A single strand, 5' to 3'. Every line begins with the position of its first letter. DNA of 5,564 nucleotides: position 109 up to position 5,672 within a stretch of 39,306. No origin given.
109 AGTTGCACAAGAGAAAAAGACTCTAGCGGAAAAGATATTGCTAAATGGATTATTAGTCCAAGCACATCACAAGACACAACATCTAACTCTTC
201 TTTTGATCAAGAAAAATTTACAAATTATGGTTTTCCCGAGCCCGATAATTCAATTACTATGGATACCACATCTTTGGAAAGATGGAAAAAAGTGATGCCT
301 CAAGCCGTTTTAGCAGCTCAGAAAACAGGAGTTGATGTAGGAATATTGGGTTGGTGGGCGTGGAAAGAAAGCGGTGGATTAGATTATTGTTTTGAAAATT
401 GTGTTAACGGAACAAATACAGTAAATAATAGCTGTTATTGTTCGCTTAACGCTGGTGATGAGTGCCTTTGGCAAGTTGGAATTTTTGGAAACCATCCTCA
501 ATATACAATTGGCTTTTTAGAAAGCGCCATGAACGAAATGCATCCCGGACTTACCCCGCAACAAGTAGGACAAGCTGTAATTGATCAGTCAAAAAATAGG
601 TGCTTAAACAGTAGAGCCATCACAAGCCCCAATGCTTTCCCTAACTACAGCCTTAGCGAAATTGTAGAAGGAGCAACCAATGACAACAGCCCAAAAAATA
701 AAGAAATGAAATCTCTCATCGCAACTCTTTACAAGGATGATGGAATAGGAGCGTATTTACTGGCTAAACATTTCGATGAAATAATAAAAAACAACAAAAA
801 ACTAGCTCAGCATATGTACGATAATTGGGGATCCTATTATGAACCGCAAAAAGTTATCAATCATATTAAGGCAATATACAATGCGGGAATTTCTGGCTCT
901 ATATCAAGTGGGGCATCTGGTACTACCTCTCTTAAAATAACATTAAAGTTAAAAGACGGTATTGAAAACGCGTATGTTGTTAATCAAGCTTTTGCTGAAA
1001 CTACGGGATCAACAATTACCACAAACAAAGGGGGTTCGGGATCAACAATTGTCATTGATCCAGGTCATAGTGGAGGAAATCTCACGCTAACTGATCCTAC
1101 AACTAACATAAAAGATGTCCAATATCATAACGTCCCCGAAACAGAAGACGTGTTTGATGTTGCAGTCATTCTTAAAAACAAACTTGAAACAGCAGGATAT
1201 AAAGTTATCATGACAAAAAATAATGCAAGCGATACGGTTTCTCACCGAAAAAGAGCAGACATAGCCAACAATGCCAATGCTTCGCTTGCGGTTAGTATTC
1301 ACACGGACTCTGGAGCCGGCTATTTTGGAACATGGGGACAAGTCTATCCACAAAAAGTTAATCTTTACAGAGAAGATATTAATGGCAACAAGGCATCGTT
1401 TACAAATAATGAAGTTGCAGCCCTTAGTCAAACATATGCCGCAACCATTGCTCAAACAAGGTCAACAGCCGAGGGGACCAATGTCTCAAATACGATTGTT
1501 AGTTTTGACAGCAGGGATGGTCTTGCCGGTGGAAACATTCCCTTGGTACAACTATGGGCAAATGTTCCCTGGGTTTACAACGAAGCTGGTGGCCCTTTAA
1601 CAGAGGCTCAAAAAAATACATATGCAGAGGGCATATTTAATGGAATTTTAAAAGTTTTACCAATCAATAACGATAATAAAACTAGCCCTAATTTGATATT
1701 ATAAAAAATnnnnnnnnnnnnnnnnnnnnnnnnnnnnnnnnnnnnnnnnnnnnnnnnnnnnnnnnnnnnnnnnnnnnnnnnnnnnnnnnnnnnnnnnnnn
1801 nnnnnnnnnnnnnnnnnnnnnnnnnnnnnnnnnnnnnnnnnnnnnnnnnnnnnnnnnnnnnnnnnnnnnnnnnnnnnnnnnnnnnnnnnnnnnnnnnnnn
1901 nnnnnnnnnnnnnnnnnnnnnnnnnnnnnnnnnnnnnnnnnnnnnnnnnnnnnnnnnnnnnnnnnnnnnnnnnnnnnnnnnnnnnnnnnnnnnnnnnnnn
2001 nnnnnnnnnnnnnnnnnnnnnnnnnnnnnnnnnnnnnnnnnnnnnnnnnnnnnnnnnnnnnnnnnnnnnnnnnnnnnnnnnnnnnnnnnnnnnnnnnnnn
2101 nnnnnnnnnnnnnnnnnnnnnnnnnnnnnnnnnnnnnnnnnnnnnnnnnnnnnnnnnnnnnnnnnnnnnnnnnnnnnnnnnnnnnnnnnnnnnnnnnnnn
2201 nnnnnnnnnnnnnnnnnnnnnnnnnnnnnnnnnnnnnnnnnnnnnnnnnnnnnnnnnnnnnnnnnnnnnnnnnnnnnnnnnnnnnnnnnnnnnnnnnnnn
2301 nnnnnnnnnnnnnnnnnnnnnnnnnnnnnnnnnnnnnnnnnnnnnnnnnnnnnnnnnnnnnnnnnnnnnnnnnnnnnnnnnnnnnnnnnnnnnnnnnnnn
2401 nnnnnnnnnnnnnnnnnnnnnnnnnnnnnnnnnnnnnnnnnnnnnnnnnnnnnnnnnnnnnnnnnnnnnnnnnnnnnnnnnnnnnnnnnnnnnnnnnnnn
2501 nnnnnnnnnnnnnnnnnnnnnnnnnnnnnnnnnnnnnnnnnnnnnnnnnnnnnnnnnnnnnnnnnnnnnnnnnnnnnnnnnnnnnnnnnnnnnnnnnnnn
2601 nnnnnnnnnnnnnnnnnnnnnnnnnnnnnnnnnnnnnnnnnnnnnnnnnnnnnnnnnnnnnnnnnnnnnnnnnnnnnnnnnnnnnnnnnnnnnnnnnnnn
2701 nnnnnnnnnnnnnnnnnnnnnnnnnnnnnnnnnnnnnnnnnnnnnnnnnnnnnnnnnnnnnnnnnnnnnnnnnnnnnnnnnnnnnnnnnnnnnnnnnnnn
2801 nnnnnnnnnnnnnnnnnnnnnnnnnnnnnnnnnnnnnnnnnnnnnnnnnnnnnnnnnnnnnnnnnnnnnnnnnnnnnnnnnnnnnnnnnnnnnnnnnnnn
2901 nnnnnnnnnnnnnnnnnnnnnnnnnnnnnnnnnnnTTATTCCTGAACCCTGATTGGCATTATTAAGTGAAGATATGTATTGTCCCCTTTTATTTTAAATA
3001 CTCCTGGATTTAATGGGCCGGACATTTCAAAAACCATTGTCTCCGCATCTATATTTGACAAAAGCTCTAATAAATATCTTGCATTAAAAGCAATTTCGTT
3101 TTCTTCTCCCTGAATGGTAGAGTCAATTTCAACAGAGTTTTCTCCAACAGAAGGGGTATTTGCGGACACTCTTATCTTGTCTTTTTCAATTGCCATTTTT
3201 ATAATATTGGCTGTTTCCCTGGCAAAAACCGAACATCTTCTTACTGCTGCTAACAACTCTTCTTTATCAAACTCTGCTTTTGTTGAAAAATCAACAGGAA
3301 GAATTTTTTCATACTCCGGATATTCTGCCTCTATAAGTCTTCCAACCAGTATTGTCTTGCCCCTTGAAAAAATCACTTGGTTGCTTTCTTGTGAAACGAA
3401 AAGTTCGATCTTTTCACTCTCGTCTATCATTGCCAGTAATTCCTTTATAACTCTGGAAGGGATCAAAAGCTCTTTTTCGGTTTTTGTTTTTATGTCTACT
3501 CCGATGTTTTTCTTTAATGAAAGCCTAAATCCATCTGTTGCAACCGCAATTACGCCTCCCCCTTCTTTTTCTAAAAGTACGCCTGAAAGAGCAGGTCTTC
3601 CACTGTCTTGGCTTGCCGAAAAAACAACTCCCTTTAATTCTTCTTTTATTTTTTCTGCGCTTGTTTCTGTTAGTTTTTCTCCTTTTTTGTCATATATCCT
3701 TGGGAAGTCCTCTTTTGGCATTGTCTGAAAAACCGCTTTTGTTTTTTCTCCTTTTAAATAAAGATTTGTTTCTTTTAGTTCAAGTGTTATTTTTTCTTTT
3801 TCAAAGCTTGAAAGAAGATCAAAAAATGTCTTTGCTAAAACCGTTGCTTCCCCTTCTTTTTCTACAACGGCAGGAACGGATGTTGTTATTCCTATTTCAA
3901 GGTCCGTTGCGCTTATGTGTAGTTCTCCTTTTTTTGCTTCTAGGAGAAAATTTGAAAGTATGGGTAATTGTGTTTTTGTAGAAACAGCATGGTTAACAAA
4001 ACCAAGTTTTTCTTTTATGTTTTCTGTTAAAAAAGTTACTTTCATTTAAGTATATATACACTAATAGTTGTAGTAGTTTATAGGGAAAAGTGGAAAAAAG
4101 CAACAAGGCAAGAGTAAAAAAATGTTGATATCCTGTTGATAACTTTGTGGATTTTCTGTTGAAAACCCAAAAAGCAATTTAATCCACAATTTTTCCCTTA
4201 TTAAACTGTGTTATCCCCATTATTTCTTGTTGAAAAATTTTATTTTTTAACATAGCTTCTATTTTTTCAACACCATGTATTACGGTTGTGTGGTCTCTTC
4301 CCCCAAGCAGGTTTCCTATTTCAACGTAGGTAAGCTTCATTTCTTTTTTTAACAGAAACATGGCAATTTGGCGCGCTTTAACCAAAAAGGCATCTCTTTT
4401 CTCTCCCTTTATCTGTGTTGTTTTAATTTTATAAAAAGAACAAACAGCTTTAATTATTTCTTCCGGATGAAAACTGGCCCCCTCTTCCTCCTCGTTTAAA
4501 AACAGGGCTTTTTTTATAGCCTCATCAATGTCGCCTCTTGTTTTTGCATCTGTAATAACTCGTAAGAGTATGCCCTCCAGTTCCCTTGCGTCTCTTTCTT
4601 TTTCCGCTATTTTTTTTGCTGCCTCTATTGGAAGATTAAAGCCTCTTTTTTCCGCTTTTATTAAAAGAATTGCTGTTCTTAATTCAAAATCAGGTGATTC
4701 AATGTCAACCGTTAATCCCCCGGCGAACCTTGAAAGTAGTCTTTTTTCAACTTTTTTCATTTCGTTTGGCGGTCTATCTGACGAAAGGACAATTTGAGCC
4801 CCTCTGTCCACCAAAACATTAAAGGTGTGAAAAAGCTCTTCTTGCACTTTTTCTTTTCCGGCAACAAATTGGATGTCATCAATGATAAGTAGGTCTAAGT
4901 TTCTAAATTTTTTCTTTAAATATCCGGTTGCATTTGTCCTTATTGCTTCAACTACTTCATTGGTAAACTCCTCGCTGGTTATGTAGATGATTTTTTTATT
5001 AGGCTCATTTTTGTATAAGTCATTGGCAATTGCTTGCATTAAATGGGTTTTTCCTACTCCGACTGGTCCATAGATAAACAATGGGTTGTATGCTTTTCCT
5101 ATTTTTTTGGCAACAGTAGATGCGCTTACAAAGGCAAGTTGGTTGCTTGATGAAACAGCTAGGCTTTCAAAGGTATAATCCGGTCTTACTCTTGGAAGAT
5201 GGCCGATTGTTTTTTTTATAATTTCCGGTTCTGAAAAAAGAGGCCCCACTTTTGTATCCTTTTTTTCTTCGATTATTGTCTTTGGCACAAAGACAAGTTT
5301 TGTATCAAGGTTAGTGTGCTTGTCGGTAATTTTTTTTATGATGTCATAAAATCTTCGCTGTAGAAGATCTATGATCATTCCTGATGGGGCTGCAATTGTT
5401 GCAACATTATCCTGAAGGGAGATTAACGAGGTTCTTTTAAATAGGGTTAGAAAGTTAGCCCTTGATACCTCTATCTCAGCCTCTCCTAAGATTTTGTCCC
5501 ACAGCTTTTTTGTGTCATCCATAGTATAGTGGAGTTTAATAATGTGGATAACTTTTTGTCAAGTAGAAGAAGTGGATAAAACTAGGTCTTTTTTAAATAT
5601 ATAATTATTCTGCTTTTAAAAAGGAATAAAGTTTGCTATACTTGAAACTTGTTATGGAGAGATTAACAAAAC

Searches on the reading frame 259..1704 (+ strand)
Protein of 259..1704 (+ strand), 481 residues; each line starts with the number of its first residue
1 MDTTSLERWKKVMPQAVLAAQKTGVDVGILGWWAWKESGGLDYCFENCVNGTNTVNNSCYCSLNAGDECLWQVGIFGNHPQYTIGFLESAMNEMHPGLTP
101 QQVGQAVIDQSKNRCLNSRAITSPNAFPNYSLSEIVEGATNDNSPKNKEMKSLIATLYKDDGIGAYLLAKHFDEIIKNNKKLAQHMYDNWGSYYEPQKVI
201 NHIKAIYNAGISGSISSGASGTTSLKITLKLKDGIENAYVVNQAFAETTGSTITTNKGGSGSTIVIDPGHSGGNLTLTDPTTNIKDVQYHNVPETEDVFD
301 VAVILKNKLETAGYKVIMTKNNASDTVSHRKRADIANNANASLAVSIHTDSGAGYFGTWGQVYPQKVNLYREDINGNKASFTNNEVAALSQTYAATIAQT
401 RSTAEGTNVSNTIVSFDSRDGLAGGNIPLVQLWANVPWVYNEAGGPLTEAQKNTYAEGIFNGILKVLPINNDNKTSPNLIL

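Call 93: search_protein_families(library=pfam, proteins=[window:259-1704:+], max_evalue=0.0001)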
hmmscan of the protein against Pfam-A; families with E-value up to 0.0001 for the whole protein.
window:259-1704:+ (481 aa): 1 family
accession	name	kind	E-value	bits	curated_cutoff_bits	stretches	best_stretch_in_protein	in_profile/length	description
PF01520.23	Amidase_3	-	2.1e-14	54.4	27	1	264-429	1-138/174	N-acetylmuramoyl-L-alanine amidase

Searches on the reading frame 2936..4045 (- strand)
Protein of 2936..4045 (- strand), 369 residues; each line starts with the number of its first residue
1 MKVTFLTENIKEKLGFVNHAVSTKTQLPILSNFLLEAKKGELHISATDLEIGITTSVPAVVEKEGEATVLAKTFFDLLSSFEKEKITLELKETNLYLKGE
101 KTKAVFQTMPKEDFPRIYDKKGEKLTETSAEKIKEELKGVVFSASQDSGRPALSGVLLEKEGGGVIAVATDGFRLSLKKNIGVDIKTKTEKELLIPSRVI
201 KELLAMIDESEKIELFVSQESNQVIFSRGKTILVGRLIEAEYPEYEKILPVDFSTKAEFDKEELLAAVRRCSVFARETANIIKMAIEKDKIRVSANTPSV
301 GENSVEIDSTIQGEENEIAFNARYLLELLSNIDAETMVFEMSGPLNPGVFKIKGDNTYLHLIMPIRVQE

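Call 93: search_protein_families(library=pfam, proteins=[window:2936-4045:-], max_evalue=0.0001)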
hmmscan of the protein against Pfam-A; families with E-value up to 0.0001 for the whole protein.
window:2936-4045:- (369 aa): 3 families
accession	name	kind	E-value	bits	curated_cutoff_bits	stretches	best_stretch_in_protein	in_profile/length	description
PF00712.24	DNA_pol3_beta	-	1.9e-29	102.7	24.4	2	1-117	1-119/120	DNA polymerase III beta subunit, N-terminal domain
PF02768.20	DNA_pol3_beta_3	-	1.2e-24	86.9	27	1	247-366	2-121/121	DNA polymerase III beta subunit, C-terminal domain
PF02767.21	DNA_pol3_beta_2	-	8.9e-24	84.5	27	1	130-244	4-116/116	DNA polymerase III beta subunit, central domain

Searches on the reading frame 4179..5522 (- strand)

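Call 93: search_protein_families(library=pfam, proteins=[window:4179-5522:-], max_evalue=0.0001)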
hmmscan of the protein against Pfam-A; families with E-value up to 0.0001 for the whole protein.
window:4179-5522:- (447 aa): 9 families
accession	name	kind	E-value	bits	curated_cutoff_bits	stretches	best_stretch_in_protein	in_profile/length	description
PF00308.24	Bac_DnaA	-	3.3e-64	216.4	23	1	114-273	3-162/162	Bacterial DnaA ATPAse domain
PF08299.17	Bac_DnaA_C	-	3.5e-24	85.1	31.5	1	353-421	1-69/69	Bacterial dnaA protein helix-turn-helix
PF13173.12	AAA_14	-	2.2e-09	37.9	27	1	146-262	3-111/129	AAA domain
PF00004.35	AAA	-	3.6e-09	37.6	21.2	1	149-266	2-123/131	ATPase family associated with various cellular activities (AAA)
PF01695.23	IstB_IS21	-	3.6e-08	33.6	24.1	1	148-254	95-198/238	IstB-like ATP binding protein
PF01637.24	ATPase_2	-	9.9e-08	32.5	33.2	1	144-249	19-117/225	ATPase domain predominantly from Archaea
PF11638.13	DnaA_N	-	1.2e-07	31.8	24.6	1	6-65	2-62/65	DnaA N-terminal domain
PF13401.12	AAA_22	-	1.1e-06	29.5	27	0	147-246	7-120/130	AAA domain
PF03969.22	AFG1_ATPase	-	3.7e-05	23.3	27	1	135-257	46-173/361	AFG1-like ATPase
